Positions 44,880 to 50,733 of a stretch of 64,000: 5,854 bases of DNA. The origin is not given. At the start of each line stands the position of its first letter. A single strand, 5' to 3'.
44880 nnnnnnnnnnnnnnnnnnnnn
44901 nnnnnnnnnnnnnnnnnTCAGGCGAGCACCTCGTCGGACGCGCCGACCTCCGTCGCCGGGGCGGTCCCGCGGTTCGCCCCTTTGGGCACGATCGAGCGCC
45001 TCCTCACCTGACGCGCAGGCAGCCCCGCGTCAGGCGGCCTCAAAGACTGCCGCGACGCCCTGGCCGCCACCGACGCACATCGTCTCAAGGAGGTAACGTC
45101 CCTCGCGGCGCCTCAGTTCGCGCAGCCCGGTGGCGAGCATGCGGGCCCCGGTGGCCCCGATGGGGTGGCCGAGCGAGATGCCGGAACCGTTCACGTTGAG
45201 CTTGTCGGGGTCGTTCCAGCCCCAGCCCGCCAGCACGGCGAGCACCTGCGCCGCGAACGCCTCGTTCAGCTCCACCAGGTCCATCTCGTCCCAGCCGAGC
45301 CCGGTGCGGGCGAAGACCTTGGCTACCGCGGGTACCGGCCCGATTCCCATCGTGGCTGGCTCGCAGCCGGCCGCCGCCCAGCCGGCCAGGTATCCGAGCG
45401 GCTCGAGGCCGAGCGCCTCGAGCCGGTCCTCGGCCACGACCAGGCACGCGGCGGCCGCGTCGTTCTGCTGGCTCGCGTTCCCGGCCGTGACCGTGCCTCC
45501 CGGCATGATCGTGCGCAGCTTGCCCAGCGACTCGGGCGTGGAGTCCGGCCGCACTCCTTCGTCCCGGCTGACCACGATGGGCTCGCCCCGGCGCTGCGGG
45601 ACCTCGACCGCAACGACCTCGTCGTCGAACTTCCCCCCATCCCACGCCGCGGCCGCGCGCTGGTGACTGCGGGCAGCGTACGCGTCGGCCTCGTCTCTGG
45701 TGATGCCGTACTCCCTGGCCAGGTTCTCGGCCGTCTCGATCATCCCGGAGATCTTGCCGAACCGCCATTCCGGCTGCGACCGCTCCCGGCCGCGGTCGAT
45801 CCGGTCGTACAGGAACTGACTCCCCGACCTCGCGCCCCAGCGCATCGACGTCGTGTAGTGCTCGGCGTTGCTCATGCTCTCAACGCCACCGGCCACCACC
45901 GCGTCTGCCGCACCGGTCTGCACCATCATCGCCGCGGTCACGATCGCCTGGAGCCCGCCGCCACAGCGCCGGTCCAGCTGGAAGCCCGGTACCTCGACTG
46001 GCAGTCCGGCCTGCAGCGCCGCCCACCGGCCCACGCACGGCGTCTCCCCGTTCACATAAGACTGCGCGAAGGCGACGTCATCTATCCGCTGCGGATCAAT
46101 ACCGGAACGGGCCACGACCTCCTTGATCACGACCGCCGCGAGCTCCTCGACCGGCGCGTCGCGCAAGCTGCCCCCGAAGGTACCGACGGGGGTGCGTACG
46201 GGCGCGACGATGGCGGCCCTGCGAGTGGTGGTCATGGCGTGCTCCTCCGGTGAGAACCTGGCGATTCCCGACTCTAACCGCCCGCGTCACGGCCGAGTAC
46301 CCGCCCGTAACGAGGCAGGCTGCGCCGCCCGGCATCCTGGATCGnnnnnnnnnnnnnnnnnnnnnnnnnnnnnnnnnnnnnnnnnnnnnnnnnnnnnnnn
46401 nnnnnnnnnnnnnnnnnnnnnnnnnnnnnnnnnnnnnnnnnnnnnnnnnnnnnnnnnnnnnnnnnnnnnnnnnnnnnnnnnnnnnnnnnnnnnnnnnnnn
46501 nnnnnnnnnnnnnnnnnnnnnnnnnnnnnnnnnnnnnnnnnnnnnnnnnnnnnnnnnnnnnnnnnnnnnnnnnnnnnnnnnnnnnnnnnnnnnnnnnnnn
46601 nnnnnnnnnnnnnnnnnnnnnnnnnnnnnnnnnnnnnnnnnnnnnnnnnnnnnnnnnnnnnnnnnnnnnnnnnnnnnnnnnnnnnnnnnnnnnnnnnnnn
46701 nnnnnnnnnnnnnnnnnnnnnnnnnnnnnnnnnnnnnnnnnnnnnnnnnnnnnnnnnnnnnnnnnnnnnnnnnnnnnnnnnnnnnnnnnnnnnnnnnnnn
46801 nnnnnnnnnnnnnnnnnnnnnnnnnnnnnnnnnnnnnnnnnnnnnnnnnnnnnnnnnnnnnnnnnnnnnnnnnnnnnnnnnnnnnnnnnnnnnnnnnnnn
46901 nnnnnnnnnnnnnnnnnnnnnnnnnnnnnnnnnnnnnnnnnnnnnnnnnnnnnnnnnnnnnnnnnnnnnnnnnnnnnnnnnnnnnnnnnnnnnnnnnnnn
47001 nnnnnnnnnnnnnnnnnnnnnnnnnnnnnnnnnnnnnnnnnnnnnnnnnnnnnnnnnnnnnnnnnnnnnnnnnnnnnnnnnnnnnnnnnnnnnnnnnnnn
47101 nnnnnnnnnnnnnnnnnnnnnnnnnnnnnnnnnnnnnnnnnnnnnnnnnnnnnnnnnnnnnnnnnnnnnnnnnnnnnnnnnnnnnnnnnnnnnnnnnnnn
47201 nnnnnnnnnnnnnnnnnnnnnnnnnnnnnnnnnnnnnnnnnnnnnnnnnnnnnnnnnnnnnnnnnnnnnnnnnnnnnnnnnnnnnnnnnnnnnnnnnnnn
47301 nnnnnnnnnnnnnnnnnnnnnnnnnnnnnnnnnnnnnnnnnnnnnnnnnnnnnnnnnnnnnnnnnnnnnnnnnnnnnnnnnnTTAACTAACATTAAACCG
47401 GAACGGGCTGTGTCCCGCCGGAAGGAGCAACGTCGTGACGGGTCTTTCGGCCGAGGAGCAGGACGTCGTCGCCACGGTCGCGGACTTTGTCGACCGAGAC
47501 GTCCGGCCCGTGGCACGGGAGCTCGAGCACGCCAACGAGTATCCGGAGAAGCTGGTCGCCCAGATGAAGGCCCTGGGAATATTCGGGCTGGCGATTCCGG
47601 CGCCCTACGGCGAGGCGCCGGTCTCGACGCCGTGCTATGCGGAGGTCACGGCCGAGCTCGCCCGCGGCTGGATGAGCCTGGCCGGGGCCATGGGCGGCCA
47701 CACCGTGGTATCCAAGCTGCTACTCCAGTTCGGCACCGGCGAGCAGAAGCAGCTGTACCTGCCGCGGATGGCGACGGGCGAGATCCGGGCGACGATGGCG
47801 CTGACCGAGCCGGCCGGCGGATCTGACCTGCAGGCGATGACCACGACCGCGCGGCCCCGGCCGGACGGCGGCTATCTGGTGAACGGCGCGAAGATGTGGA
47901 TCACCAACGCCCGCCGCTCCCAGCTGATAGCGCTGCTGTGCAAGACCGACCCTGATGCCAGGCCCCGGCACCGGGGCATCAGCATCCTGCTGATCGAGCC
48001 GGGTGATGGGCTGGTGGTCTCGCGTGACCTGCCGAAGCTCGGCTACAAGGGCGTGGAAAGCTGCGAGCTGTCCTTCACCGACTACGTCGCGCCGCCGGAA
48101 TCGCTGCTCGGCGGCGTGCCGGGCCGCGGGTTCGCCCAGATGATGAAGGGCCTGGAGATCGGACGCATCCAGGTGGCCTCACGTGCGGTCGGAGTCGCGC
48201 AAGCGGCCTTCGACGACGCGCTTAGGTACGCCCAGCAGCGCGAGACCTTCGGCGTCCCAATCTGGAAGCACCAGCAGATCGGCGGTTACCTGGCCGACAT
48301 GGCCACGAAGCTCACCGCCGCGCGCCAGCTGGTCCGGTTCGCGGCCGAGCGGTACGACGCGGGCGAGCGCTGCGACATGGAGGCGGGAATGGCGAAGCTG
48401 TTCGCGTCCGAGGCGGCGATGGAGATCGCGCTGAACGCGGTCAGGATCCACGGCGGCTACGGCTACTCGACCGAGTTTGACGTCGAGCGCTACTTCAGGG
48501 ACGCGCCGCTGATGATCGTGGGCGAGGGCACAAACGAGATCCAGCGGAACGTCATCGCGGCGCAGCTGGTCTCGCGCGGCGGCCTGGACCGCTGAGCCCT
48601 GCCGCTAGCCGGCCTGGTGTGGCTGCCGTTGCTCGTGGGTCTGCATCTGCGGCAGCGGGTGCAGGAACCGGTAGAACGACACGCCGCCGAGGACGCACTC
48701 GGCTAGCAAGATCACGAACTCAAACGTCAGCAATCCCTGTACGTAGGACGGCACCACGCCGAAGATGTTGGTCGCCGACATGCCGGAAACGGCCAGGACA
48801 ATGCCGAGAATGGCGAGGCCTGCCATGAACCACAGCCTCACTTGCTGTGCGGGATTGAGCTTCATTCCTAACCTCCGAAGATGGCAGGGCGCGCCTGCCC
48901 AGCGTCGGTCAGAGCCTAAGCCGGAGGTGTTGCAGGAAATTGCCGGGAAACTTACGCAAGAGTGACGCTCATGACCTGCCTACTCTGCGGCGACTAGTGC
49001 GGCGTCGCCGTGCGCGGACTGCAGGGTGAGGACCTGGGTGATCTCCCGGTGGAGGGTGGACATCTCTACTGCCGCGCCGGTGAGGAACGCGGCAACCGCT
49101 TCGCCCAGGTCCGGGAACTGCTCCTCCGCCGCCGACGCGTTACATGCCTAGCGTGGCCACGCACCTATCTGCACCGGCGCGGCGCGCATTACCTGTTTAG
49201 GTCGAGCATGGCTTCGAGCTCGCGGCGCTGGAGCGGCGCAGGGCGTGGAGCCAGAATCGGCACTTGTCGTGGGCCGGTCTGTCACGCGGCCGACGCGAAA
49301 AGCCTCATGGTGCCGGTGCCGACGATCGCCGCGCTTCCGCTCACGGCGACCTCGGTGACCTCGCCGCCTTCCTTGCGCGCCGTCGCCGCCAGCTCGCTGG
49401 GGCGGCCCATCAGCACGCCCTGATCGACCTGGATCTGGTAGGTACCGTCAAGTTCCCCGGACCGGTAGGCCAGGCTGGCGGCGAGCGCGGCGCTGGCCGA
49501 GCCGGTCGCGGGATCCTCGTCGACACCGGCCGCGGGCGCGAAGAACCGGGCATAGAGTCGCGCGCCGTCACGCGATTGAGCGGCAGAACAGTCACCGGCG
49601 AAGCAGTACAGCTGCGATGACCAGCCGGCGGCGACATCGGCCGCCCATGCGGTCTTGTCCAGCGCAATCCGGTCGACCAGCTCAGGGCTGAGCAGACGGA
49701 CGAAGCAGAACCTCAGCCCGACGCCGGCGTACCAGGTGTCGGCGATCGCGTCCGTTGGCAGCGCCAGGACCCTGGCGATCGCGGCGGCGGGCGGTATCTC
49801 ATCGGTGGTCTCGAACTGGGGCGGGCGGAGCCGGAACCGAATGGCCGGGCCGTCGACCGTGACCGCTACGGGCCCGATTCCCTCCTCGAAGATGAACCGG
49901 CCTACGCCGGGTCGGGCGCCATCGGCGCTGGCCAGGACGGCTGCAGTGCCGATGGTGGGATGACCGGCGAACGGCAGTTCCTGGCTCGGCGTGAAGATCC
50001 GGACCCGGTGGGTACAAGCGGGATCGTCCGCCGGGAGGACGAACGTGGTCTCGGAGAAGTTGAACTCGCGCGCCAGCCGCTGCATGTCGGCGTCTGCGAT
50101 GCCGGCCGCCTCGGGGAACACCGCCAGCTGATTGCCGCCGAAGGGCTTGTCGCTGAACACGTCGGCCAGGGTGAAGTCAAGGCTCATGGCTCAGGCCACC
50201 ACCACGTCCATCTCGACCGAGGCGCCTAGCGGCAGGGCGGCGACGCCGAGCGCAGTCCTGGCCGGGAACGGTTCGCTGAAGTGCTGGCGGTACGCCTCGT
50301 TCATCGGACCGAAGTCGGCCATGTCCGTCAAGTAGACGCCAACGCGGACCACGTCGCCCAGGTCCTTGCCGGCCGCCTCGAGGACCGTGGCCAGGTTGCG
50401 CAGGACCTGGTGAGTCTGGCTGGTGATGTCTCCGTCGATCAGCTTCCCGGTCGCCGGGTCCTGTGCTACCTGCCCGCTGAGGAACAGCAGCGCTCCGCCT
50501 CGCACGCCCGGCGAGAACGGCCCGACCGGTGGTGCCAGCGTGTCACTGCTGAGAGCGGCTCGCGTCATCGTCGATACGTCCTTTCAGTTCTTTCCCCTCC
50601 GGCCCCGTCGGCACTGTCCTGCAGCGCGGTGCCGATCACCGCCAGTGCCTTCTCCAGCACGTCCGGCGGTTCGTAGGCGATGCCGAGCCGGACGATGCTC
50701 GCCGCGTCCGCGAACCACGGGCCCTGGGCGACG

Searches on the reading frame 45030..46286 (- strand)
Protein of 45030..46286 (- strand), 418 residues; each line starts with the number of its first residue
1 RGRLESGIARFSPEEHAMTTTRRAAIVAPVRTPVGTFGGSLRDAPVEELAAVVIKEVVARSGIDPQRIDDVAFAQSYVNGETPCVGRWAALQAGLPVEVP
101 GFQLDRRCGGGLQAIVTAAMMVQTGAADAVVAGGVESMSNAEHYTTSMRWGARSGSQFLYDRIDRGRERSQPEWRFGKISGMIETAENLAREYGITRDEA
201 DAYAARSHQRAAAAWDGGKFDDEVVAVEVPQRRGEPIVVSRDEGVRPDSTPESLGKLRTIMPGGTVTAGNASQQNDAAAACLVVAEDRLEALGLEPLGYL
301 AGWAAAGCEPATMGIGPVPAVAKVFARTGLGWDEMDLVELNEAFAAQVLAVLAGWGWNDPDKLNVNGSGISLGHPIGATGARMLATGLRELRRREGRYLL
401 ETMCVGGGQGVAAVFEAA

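Call 57: search_protein_families(library=pfam, proteins=[window:45030-46286:-], max_evalue=0.0001)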
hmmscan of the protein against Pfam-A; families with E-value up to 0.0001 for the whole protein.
window:45030-46286:- (418 aa): 3 families
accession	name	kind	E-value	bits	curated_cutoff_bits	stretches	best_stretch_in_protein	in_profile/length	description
PF00108.29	Thiolase_N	-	3e-70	237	26.4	1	25-287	2-260/260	Thiolase, N-terminal domain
PF02803.24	Thiolase_C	-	4.5e-40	136.5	27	1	295-416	2-122/123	Thiolase, C-terminal domain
PF00109.32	ketoacyl-synt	-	6.3e-05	23.1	20.8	0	107-151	173-217/252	Beta-ketoacyl synthase, N-terminal domain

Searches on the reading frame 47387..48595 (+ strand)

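Call 58: search_protein_families(library=pfam, proteins=[window:47387-48595:+], max_evalue=0.0001)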
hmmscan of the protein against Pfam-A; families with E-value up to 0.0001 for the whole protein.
window:47387-48595:+ (402 aa): 4 families
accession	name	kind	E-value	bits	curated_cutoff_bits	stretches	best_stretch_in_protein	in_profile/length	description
PF00441.29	Acyl-CoA_dh_1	-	3.9e-47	160.6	22.4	1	246-394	1-149/150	Acyl-CoA dehydrogenase, C-terminal domain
PF02771.21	Acyl-CoA_dh_N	-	7.7e-28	97.6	22.9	1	22-132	2-113/113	Acyl-CoA dehydrogenase, N-terminal domain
PF02770.24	Acyl-CoA_dh_M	-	1.6e-24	86.3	33.3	1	137-232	2-96/97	Acyl-CoA dehydrogenase, middle domain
PF08028.16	Acyl-CoA_dh_2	-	2.1e-20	73.8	22.7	1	263-374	3-124/134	Acyl-CoA dehydrogenase, C-terminal domain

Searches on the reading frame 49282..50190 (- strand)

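Call 58: search_protein_families(library=pfam, proteins=[window:49282-50190:-], max_evalue=0.0001)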
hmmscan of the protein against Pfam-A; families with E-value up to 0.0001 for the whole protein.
window:49282-50190:- (302 aa): 1 family
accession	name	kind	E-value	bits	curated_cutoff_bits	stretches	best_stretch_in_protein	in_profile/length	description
PF02567.21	PhzC-PhzF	-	3.5e-56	191.2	27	1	10-292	2-280/281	Phenazine biosynthesis-like protein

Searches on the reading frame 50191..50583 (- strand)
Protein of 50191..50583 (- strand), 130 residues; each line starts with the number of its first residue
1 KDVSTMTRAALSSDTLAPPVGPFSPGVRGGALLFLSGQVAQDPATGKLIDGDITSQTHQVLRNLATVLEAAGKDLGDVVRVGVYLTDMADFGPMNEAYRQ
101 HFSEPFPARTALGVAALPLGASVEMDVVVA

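Call 58: search_protein_families(library=pfam, proteins=[window:50191-50583:-], max_evalue=0.0001)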
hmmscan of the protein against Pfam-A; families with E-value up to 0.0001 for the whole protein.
window:50191-50583:- (130 aa): 1 family
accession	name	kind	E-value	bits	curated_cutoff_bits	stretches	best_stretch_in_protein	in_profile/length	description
PF01042.26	Ribonuc_L-PSP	-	8.7e-35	119.8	27.3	1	17-129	4-119/121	Endoribonuclease L-PSP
